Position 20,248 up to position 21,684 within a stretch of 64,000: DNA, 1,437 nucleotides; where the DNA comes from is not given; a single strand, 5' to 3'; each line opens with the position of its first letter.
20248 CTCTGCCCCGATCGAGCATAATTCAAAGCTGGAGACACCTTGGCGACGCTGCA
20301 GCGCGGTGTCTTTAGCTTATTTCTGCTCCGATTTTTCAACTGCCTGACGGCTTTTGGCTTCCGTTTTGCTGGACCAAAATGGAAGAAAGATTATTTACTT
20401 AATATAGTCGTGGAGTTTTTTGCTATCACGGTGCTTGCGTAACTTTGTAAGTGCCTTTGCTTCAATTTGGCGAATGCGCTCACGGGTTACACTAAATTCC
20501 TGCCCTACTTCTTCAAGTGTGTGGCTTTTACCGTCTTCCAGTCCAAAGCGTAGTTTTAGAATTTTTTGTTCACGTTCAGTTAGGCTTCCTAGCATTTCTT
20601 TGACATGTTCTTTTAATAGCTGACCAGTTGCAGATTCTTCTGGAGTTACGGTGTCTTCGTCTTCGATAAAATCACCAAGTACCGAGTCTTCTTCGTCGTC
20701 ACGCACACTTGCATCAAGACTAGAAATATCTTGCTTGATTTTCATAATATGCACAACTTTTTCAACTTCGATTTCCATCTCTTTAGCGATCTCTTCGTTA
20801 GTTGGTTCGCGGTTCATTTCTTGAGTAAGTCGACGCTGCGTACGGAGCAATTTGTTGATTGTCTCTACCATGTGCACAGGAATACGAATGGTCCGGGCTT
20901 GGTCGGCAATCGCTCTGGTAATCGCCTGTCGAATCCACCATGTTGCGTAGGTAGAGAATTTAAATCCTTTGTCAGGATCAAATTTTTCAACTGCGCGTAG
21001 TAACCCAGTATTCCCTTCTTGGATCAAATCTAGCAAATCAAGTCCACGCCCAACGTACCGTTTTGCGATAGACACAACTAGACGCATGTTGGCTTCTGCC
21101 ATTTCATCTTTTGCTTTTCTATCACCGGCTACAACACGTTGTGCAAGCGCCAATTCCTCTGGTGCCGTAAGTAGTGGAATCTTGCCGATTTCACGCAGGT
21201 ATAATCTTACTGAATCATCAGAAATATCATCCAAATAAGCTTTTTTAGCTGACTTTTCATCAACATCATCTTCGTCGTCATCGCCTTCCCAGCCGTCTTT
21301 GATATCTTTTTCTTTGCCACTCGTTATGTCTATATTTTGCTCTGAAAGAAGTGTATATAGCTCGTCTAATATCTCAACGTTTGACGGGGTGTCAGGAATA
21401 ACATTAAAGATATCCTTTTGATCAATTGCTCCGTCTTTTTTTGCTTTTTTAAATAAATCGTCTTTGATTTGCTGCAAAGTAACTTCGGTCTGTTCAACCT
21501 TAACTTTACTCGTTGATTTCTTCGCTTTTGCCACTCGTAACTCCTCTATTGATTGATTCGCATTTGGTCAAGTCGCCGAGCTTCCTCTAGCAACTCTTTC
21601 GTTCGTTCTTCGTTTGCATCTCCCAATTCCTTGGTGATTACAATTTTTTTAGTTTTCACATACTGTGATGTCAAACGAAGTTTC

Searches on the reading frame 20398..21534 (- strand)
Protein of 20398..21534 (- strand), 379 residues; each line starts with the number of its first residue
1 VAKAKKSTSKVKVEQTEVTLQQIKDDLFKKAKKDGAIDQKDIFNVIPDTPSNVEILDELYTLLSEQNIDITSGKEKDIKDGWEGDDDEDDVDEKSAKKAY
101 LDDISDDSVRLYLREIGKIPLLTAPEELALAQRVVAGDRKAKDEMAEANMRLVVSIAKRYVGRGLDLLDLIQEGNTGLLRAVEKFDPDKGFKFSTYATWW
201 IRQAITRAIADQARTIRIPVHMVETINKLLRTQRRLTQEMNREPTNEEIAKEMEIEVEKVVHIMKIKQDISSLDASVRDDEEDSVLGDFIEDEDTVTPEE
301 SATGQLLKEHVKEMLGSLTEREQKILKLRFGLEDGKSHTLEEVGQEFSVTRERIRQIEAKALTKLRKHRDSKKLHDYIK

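Call 84: search_protein_families(library=pfam, proteins=[window:20398-21534:-], max_evalue=0.00001)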
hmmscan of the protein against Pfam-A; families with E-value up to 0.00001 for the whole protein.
window:20398-21534:- (379 aa): 5 families
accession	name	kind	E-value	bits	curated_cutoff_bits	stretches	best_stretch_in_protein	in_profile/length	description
PF04542.20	Sigma70_r2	-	2.6e-25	88.4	24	1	146-215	2-71/71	Sigma-70 region 2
PF04539.22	Sigma70_r3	-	8.3e-24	83.9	25.3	1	224-301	1-77/78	Sigma-70 region 3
PF04545.22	Sigma70_r4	-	5e-18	64.8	24.1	1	315-367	2-50/50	Sigma-70, region 4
PF00140.25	Sigma70_r1_2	-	1.4e-15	57.4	22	1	107-139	1-33/34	Sigma-70 factor, region 1.2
PF03979.19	Sigma70_r1_1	-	9.4e-07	29.1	22.5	1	21-93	5-76/81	Sigma-70 factor, region 1.1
